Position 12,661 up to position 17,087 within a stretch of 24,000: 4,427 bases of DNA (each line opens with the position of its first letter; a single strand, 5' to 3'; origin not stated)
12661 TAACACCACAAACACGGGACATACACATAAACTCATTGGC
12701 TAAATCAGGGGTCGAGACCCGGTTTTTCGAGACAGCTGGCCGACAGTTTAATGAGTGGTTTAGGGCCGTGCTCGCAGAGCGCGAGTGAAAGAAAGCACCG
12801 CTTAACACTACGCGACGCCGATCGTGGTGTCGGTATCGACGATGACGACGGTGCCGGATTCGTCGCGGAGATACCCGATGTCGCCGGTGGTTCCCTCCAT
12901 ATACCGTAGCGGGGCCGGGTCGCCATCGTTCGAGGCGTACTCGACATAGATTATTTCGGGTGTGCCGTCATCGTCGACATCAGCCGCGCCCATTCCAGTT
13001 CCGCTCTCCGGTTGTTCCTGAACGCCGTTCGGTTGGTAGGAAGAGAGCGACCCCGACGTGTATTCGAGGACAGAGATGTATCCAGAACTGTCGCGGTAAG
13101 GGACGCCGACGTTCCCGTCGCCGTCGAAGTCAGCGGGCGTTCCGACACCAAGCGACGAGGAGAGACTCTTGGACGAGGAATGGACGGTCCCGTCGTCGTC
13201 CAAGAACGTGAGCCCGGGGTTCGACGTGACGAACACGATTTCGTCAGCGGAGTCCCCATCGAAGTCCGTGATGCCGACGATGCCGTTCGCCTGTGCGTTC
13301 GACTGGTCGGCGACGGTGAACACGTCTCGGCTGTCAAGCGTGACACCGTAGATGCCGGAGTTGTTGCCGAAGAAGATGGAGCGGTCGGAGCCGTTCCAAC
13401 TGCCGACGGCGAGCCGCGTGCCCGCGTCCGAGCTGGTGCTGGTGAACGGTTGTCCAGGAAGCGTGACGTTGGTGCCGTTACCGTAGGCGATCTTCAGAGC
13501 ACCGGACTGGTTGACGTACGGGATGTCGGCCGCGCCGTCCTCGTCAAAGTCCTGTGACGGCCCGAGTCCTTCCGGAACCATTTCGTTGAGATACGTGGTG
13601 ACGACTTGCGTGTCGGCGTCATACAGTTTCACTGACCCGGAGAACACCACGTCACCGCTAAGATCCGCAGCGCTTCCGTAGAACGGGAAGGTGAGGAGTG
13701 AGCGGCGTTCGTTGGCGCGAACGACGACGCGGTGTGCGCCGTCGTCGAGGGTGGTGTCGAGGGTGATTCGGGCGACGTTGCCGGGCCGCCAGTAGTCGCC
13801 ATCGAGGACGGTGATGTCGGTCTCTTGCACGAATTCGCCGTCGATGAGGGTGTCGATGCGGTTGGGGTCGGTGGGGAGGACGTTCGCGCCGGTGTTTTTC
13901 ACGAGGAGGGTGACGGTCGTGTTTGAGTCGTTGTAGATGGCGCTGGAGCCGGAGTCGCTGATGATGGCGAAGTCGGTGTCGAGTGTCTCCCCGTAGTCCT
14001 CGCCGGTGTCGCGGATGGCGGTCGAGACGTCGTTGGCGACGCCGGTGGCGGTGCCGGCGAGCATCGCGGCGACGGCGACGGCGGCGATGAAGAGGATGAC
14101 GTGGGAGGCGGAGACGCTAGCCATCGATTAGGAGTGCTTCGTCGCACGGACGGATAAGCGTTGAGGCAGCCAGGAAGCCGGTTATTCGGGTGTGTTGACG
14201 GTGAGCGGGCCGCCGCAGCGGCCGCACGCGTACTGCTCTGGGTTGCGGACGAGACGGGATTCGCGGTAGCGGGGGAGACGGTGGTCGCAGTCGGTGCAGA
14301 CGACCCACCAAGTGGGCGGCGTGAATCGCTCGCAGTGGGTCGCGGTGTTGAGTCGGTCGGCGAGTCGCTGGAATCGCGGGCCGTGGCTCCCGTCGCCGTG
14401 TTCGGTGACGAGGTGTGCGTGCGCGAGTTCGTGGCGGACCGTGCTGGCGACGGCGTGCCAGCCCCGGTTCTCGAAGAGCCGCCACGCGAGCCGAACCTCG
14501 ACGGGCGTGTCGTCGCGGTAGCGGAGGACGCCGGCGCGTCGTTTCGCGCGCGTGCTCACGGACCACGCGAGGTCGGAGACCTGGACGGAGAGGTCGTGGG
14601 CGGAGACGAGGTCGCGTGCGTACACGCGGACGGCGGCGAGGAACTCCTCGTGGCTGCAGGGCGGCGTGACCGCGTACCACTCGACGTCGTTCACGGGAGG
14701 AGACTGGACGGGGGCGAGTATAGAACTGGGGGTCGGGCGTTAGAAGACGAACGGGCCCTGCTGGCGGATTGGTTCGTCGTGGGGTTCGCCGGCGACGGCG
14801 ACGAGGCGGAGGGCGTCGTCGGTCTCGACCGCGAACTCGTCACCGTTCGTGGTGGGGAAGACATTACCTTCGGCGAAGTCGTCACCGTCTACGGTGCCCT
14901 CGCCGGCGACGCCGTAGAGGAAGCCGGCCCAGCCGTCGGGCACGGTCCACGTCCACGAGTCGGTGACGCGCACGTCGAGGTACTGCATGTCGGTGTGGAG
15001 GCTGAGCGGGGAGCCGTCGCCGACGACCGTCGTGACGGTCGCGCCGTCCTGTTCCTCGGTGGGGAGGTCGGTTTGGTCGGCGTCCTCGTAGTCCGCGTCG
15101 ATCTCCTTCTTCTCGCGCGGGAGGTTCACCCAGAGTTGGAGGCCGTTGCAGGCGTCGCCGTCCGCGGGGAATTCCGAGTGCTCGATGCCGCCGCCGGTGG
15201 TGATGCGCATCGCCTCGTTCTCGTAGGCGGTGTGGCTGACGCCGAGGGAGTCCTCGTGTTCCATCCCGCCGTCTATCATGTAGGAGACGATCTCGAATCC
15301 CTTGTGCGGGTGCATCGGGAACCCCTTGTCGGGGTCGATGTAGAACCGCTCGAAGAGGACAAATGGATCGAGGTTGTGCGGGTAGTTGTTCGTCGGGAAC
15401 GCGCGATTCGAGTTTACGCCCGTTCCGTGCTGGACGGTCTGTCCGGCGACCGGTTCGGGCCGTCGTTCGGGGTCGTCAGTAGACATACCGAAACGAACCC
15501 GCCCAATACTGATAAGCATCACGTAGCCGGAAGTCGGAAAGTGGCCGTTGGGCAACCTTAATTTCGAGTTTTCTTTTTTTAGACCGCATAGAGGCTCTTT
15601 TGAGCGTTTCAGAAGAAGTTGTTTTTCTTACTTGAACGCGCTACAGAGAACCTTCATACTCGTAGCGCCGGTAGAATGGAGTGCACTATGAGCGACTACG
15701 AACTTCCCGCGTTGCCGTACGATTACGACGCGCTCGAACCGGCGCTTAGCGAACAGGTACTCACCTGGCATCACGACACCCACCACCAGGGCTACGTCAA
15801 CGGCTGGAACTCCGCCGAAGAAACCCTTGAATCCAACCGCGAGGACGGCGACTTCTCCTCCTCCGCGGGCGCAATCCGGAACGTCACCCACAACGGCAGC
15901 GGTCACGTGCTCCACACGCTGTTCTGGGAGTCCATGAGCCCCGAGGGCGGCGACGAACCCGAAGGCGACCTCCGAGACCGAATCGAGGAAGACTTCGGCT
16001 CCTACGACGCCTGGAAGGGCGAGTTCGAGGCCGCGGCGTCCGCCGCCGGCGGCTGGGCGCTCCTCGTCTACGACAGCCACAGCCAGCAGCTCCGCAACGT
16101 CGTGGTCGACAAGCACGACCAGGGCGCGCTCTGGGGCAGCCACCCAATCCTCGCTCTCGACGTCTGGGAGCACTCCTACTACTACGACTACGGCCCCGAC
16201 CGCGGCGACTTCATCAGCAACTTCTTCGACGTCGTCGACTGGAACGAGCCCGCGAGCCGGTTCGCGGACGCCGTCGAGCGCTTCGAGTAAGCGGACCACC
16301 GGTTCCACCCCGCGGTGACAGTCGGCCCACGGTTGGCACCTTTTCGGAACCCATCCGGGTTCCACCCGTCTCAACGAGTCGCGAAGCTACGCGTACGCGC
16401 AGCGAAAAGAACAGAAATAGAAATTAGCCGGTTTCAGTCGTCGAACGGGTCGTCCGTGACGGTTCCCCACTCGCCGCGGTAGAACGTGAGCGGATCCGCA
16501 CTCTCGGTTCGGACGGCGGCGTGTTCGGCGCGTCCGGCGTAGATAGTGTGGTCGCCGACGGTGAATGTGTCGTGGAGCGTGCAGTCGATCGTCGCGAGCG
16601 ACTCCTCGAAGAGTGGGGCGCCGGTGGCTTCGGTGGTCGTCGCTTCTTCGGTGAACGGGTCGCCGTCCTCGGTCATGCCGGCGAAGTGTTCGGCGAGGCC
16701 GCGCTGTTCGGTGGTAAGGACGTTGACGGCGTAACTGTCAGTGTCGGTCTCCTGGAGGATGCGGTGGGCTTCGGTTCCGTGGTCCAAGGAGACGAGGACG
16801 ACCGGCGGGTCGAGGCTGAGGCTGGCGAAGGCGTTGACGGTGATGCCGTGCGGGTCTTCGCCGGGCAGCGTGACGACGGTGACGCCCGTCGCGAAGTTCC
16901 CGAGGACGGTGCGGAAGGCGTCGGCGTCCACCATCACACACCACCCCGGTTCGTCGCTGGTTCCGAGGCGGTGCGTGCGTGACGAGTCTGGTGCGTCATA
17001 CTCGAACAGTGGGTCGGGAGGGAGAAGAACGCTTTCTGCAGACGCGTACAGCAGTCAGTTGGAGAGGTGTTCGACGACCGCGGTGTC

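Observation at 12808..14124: ArlG (FlaG) paralogue fused to a roughly 290-aa FG-GAP/VCBS-type repeat domain, directly upstream of the archaellin gene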

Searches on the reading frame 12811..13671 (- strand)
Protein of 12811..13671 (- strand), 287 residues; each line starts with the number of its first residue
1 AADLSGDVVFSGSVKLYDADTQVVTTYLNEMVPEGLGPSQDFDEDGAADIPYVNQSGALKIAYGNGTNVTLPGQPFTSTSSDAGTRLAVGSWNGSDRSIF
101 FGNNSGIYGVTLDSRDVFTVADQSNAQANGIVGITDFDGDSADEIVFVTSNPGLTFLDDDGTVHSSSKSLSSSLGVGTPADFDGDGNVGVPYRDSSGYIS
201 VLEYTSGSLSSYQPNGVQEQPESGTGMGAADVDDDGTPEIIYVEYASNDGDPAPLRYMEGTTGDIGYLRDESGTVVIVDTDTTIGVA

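Call 49: search_solved_structures(query=window:12811-13671:-, max_evalue=1, show_alignments=2)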
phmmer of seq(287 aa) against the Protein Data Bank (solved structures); distinct sequences matched with E-value up to 1: 0.

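Call 65: predict_structure(alignment_id=A5)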
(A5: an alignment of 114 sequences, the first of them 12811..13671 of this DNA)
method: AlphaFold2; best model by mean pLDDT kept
length: 287 residues; sequences in the alignment: 114
mean_pLDDT: 91.9   pTM: 0.90
mean pLDDT of the five models: 91.9, 91.4, 91.4, 90.7, 90.6
residues with pLDDT >= 90: 228; 70-90: 45; 50-70: 12; < 50: 2
segments of 3 or more residues with pLDDT < 50: none
pLDDT, mean of each block of 10 residues (from residue 1): 72 93 94 92 95 94 96 77 85 97 95 94 90 97 95 92 94 93 96 95 95 90 92 95 90 94 95 94 80
secondary structure, 60 per line:
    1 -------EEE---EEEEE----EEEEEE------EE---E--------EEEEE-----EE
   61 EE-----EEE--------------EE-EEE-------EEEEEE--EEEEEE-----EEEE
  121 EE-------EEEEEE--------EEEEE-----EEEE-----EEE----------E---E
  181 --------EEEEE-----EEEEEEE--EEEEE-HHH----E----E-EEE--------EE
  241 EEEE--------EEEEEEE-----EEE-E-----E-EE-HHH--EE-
elements in order: E8-10 E14-18 E23-28 E49-53 E59-62 E68-70 E88-90 E98-103 E106-111 E117-122 E130-135 E144-148 E154-157 E163-165 E189-193 E199-205 E208-212 E228-230 E239-244 E253-259 E265-267

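Call 69: fold_search(model_id=the predicted structure, library=pdb)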
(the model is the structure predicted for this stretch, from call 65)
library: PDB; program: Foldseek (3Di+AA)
matches with E <= 10: 1339; with E <= 0.001: 142
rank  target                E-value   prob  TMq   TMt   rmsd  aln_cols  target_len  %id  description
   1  6vbu_2                1.1e-06  1.00  0.50  0.25   6.9       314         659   13  Structure of the bovine BBSome complex (released 2020-01-29)
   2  9s6c_B                2.4e-06  1.00  0.46  0.41   8.1       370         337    9  B12 Binding protein - BtuK1 (released 2025-09-17)
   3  6voa_B                3.6e-06  1.00  0.52  0.27   6.8       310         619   13  Cryo-EM structure of the BBSome-ARL6 complex (released 2020-06-24)
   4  4a2l_A                5.0e-06  1.00  0.44  0.21   7.8       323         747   12  Structure of the periplasmic domain of the heparin and heparan sulphate sensing hybrid two component system BT4663 in  (released 2012-05-02)
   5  4a2l_D                5.3e-06  1.00  0.46  0.22   7.2       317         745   14  Structure of the periplasmic domain of the heparin and heparan sulphate sensing hybrid two component system BT4663 in  (released 2012-05-02)
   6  9v80_B                6.5e-06  1.00  0.49  0.39   7.2       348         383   12  Cryo-EM structure of KICSTOR CCC complex (state 4) (released 2025-11-12)
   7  8em4_A                1.0e-05  1.00  0.63  0.06   5.0       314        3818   16  Cryo-EM structure of LRP2 at pH 7.5 (released 2023-02-08)
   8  9ozc_A                1.1e-05  1.00  0.56  0.12   7.7       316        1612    8  Cryo-EM structure of 1:2:1 ROS1/NEL/NICOL holo-complex, conformation 1. (released 2026-02-25)
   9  4a2l_E                1.1e-05  1.00  0.45  0.22   7.8       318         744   14  Structure of the periplasmic domain of the heparin and heparan sulphate sensing hybrid two component system BT4663 in  (released 2012-05-02)
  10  9van_B                1.2e-05  1.00  0.48  0.38   8.0       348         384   13  Cryo-EM structure of human full length KICSTOR complex (state 2) (released 2025-11-12)
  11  4a2l_B                1.2e-05  1.00  0.48  0.23   7.8       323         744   14  Structure of the periplasmic domain of the heparin and heparan sulphate sensing hybrid two component system BT4663 in  (released 2012-05-02)
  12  4a2l_C                1.4e-05  1.00  0.46  0.22   8.1       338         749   13  Structure of the periplasmic domain of the heparin and heparan sulphate sensing hybrid two component system BT4663 in  (released 2012-05-02)
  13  2agl_A                1.4e-05  1.00  0.45  0.38  10.5       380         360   11  Crystal structure of the phenylhydrazine adduct of aromatic amine dehydrogenase from Alcaligenes faecalis (released 2006-04-25)
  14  9s6c_C                1.8e-05  1.00  0.47  0.41   7.8       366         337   10  B12 Binding protein - BtuK1 (released 2025-09-17)
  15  9v6e_B                2.1e-05  1.00  0.48  0.38   7.7       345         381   13  Cryo-EM structure of human full length KICSTOR complex (state 1) (released 2025-11-12)
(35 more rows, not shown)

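Call 82: search_dna_similar(query=window:12811-13671:-, collection=phages, mode=protein, max_evalue=0.001, max_rows=15)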
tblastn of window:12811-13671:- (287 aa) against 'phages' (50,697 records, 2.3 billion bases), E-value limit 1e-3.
No match.

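Call 83: search_dna_similar(query=window:12811-13671:-, collection=plasmids, mode=protein, max_evalue=0.00001, max_rows=15)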
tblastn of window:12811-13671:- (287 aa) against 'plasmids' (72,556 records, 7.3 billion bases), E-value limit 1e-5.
Records with a match: 1; places in all: 1; records where one place covers at least 80% of the query: 0.
Best place of each record, by identity: <60% 1.
By first word of the organism name: Halarchaeum 1.
By predicted mobility (MOB-suite, as given by PLSDB): non-mobilizable 1.
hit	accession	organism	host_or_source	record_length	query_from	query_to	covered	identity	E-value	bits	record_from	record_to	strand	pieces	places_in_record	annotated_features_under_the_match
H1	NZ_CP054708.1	Halarchaeum sp. CBA1220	solar salt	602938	36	243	72%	33.8%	7e-14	79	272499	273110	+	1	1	PKD domain-containing protein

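Call 89: fold_search(model_id=the predicted structure, library=viral)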
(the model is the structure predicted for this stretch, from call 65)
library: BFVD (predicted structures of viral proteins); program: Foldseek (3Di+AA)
matches with E <= 10: 745; with E <= 0.001: 29
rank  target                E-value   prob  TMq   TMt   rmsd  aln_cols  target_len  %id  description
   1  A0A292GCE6            7.5e-06  1.00  0.38  0.14  10.0       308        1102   12  (no name in the UniProt tables at hand)
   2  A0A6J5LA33            1.3e-05  1.00  0.46  0.39   8.0       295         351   13  Uncharacterized protein [uncultured Caudovirales phage]
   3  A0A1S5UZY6            2.7e-05  1.00  0.45  0.31   8.9       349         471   10  (no name in the UniProt tables at hand)
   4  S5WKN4                5.6e-05  1.00  0.36  0.15  12.2       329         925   12  Uncharacterized protein [Pseudomonas phage PaBG]
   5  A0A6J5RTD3            8.1e-05  1.00  0.45  0.27   5.8       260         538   13  Uncharacterized protein [uncultured Caudovirales phage]
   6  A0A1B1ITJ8            9.0e-05  1.00  0.49  0.26   8.4       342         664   12  (no name in the UniProt tables at hand)
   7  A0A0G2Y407            9.0e-05  1.00  0.40  0.27  10.1       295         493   11  WD40 family protein [Acanthamoeba polyphaga mimivirus Kroon]
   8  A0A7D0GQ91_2          1.4e-04  1.00  0.42  0.18   9.1       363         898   13  (no name in the UniProt tables at hand)
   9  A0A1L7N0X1            1.7e-04  1.00  0.53  0.53   6.4       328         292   11  Uncharacterized protein [Ralstonia phage RP12]
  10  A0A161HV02            1.8e-04  1.00  0.44  0.29   8.9       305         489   12  Putative BTB/POZ domain-containing protein [Powai lake megavirus]
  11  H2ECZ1                1.8e-04  1.00  0.41  0.30   8.8       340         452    9  Putative BTB_POZ domain and WD-repeat protein [Moumouvirus sp. 'Monve']
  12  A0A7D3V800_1          2.2e-04  1.00  0.42  0.15   7.7       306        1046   11  ATP synthase subunit alpha domain protein [Fadolivirus FV1/VV64]
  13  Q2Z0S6                2.5e-04  1.00  0.42  0.27   9.0       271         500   14  Putative Kelch-like ECH-associated protein [Pseudomonas phage EL]
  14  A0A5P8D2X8            2.6e-04  1.00  0.44  0.41  10.7       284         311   14  (no name in the UniProt tables at hand)
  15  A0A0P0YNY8            3.1e-04  1.00  0.52  0.13   8.9       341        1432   12  (no name in the UniProt tables at hand)
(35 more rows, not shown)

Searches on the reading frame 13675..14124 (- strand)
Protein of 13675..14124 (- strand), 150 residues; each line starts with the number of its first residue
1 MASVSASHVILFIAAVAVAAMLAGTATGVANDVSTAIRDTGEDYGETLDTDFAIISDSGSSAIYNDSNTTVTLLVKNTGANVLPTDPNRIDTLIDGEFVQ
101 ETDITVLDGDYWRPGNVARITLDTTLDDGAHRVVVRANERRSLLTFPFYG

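Call 48: search_solved_structures(query=window:13675-14124:-, max_evalue=10, show_alignments=4)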
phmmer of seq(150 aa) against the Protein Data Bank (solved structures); distinct sequences matched with E-value up to 10: 0.

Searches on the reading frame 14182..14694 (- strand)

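Call 6: search_protein_families(library=ncbifam, proteins=[window:14182-14694:-], max_evalue=0.1)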
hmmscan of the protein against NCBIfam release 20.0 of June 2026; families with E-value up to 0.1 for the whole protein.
window:14182-14694:- (170 aa): 3 families
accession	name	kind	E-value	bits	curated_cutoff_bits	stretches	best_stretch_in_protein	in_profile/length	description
NF003339.0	PRK04351.1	equivalog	2.4e-11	43.5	113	1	66-166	45-144/149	SprT family protein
NF003421.0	PRK04860.1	equivalog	9.3e-06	25.3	175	1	65-167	55-165/170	SprT family zinc-dependent metalloprotease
TIGR04338.1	HEXXH_Rv0185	hypoth_equivalog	0.00045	20.1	90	1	19-111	46-135/161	TIGR04338 family metallohydrolase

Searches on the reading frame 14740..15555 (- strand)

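Call 6: search_protein_families(library=ncbifam, proteins=[window:14740-15555:-], max_evalue=0.1)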
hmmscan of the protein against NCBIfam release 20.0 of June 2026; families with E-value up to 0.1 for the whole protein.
window:14740-15555:- (271 aa): 0 families

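Call 18: search_protein_families(library=pfam, proteins=[window:14740-15555:-], max_evalue=1)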
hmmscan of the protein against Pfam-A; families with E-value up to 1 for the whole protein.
window:14740-15555:- (271 aa): 2 families
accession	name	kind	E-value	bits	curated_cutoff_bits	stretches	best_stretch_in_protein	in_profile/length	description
PF02678.22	Pirin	-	7.9e-20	71.3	26.1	1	49-143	4-108/108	Pirin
PF05726.19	Pirin_C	-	6.1e-13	49.5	27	1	195-270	4-83/103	Pirin C-terminal cupin domain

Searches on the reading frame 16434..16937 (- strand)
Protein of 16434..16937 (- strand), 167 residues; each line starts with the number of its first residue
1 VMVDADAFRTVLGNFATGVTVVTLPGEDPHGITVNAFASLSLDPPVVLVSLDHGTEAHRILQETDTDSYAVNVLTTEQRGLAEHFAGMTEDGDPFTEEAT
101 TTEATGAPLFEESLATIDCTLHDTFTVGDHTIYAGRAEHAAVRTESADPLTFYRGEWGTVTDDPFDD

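Call 90: search_protein_families(library=pfam, proteins=[window:16434-16937:-], max_evalue=0.001)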
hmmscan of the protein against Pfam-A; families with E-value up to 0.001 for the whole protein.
window:16434-16937:- (167 aa): 1 family
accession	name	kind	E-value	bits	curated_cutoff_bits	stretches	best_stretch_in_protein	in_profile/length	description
PF01613.24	Flavin_Reduct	-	4.6e-37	127.9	27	1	13-158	2-150/153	Flavin reductase like domain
